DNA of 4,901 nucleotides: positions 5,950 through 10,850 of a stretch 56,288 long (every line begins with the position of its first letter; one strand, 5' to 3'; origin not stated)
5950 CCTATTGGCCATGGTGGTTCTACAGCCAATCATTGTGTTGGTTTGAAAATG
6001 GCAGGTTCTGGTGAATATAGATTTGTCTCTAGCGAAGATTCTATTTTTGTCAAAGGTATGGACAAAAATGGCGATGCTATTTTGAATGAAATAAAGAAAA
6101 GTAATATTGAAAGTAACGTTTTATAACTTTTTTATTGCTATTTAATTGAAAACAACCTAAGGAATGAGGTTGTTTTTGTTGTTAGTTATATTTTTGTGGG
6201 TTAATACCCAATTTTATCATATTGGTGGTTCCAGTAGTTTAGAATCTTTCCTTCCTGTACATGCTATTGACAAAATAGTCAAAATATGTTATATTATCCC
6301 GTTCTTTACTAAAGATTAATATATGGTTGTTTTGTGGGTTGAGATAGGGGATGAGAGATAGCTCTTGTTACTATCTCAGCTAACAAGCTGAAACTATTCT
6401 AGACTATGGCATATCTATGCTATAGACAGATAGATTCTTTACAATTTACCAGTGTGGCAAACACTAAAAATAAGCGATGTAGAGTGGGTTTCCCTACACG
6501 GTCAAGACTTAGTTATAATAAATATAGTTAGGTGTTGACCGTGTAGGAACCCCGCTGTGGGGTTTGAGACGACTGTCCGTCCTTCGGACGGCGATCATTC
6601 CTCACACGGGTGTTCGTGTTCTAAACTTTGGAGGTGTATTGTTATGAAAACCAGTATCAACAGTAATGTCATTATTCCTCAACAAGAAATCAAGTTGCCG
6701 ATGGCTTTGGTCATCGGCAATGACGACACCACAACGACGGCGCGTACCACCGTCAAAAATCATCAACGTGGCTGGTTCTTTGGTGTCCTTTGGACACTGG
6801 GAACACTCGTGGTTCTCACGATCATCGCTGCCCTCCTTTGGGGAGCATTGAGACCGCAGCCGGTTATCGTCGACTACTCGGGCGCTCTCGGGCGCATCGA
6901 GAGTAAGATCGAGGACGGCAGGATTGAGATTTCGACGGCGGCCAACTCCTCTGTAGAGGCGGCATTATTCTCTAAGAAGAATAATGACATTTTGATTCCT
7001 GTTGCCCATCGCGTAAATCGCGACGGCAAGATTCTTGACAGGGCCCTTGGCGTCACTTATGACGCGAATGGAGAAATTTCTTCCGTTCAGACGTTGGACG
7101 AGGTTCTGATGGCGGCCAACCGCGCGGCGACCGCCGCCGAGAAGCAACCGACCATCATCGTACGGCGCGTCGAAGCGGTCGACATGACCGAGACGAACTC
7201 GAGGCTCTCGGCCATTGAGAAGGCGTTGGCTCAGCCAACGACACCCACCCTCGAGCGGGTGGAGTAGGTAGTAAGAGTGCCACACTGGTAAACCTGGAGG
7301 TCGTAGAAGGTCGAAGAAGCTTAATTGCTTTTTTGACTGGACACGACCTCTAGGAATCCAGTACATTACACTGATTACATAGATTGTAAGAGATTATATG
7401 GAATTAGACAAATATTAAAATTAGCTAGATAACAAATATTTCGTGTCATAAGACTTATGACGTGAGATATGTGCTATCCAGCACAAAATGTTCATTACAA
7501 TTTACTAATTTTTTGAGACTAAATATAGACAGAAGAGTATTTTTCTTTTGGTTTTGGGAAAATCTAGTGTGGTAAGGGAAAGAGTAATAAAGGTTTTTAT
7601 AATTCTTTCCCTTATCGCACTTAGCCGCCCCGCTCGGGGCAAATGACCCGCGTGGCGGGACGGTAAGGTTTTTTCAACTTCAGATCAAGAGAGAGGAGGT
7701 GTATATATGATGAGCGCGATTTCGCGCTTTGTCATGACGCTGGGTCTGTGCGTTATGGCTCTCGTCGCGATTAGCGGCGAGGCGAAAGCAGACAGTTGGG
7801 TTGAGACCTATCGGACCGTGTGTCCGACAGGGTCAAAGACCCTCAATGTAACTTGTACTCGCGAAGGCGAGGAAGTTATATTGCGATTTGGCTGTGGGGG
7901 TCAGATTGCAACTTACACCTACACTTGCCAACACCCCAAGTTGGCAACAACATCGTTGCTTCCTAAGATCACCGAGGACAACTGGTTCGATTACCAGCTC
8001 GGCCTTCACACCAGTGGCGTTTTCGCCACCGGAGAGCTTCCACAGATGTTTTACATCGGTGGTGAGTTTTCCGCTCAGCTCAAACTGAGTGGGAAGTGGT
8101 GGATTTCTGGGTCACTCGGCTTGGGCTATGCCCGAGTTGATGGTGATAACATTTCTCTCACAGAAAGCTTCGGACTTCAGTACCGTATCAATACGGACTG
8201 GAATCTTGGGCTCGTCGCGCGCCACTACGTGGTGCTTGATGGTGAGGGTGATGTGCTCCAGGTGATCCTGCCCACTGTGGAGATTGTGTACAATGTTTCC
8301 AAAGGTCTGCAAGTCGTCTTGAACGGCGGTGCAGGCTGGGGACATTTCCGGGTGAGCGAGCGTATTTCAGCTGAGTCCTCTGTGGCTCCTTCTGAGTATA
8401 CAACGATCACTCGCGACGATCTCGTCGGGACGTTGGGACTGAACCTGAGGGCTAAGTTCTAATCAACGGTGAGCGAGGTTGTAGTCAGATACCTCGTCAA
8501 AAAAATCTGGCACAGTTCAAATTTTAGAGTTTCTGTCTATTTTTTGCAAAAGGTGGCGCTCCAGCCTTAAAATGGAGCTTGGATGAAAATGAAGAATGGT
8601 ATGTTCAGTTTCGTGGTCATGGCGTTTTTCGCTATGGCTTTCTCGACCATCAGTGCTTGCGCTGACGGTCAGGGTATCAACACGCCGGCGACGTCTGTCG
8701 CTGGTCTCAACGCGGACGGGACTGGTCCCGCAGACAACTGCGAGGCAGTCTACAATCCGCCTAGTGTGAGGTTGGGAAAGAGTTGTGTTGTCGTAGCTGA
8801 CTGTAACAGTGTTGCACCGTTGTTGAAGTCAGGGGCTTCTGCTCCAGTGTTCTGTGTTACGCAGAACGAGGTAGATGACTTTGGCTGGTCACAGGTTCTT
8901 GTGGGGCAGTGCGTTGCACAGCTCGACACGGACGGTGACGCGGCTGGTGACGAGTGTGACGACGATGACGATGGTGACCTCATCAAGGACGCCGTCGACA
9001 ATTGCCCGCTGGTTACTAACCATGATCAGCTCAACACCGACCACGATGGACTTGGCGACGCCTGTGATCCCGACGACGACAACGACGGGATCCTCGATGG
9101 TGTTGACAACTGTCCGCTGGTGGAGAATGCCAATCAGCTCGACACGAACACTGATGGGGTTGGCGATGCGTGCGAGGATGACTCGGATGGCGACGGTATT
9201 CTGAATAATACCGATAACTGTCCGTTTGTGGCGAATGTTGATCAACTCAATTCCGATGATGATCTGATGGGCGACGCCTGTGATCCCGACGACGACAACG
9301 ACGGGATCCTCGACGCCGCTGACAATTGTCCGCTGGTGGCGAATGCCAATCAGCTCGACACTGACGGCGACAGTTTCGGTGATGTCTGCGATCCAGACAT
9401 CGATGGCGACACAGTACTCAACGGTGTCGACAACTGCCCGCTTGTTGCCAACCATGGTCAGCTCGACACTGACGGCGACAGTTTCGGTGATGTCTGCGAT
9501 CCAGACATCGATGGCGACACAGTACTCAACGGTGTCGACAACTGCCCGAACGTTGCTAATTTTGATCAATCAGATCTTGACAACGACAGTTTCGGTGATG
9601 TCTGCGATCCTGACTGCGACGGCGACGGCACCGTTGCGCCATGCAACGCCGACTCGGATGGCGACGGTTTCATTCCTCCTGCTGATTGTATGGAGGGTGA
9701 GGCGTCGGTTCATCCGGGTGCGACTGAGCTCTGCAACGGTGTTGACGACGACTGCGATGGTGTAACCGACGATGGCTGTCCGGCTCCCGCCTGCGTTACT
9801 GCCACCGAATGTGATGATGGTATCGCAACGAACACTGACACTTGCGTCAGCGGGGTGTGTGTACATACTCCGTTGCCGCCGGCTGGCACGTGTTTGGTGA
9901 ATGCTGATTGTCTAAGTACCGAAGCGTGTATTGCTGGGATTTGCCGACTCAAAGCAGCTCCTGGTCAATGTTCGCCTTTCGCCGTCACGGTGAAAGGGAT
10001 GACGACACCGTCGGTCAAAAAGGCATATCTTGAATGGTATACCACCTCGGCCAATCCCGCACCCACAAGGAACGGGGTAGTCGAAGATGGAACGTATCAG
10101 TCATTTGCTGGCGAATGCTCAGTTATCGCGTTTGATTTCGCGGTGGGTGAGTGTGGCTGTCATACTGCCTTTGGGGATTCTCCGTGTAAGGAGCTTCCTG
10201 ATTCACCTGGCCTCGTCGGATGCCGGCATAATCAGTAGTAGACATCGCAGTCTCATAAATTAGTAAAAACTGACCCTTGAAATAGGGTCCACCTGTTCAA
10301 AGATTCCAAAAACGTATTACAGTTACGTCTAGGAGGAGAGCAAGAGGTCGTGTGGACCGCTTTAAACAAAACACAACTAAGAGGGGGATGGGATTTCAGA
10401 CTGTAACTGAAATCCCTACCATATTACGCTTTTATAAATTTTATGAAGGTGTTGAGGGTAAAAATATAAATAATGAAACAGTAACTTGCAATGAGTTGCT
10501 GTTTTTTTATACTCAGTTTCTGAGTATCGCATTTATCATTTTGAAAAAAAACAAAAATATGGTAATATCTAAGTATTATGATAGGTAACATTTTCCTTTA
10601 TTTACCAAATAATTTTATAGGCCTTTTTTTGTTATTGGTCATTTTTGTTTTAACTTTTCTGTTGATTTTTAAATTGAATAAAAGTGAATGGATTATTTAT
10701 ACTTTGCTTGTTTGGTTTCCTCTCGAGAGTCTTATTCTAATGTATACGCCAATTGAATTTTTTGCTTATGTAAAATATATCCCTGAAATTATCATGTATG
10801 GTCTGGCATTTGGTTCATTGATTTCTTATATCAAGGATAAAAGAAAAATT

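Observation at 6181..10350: GC-rich three-gene envelope island embedded in an AT-rich genome, interrupted by host-like AT-rich spacers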

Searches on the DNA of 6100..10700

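Call 39: search_rna_families(source=window, start=6100, end=10700, threshold=evalue, max_evalue=5)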
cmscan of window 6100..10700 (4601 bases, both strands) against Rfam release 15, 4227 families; matches with E-value up to 5: 8.
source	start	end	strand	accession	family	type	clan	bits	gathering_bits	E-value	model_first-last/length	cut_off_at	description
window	7295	7369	+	RF01234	SNORA47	Gene; snRNA; snoRNA; HACA-box;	-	26.9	45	0.01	1-138/138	no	Small nucleolar RNA SNORA47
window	7566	7621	+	RF03792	MIR6462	Gene; miRNA;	-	23.2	96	0.93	1-119/119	no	MIR6462 microRNA precursor family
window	7555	7622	-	RF00766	mir-335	Gene; miRNA;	-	22.3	64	0.16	1-92/92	no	mir-335 microRNA precursor family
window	7563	7625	+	RF04164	MIR1507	Gene; miRNA;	-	22.2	73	0.13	1-107/107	no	MIR1507 microRNA precursor family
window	6480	6560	+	RF04272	mir-8908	Gene; miRNA;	CL00136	21.7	74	0.32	1-86/86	no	mir-8908 microRNA precursor family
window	7565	7632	+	RF00766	mir-335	Gene; miRNA;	-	20.1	64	0.69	1-92/92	no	mir-335 microRNA precursor family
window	7567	7620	+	RF04258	mir-994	Gene; miRNA;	-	19.3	93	3.5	1-81/81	no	mir-994 microRNA precursor family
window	6628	6721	+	RF02769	Ysr202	Gene; sRNA;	-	16.2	315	0.22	1-282/282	no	Yersinia sRNA 202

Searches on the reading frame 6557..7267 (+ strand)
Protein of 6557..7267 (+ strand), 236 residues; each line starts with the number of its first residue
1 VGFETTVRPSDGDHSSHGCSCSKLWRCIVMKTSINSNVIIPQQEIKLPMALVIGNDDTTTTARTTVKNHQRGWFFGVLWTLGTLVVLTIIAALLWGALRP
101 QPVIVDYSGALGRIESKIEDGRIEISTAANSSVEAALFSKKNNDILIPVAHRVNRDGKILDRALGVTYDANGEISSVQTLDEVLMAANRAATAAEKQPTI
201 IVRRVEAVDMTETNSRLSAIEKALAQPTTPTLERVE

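Call 8: search_protein_families(library=pfam, proteins=[window:6644-7267:+], max_evalue=0.01)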
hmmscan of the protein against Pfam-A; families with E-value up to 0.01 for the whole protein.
window:6644-7267:+ (207 aa): 0 families

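Call 16: find_encoding_contigs(protein=window:6644-7267:+, flank=10000, max_places=10)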
Protein window:6644-7267:+ (207 aa): no gene with exactly this product is on record in the collection.

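Call 18: find_encoding_contigs(protein=window:6557-7267:+, flank=10000, max_places=10)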
Protein window:6557-7267:+ (236 aa): no gene with exactly this product is on record in the collection.

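Call 31: find_homologous_proteins(query=window:6644-7267:+, max_evalue=0.001)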
Query window:6644-7267:+ (207 aa): 3 proteins with E <= 0.001 among 2316 candidates.
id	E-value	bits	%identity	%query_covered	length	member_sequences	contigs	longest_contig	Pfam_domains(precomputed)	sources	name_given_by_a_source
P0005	3.4e-125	433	100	100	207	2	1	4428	-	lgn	-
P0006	1.8e-56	209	55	100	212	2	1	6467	-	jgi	-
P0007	1.3e-51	193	51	100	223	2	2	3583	-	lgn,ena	-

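Call 81: search_protein_families(library=phrogs, proteins=[window:6644-7267:+], max_evalue=0.01)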
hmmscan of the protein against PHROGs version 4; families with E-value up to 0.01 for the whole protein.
window:6644-7267:+ (207 aa): 0 families

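Call 82: search_protein_families(library=ncbifam, proteins=[window:6644-7267:+], max_evalue=0.01)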
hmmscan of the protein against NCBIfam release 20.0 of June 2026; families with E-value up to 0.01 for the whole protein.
window:6644-7267:+ (207 aa): 1 family
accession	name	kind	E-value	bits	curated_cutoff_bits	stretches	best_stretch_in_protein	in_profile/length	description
NF002526.0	PRK01966.1-2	equivalog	0.0065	15.4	449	0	99-198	77-179/362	D-alanine--D-alanine ligase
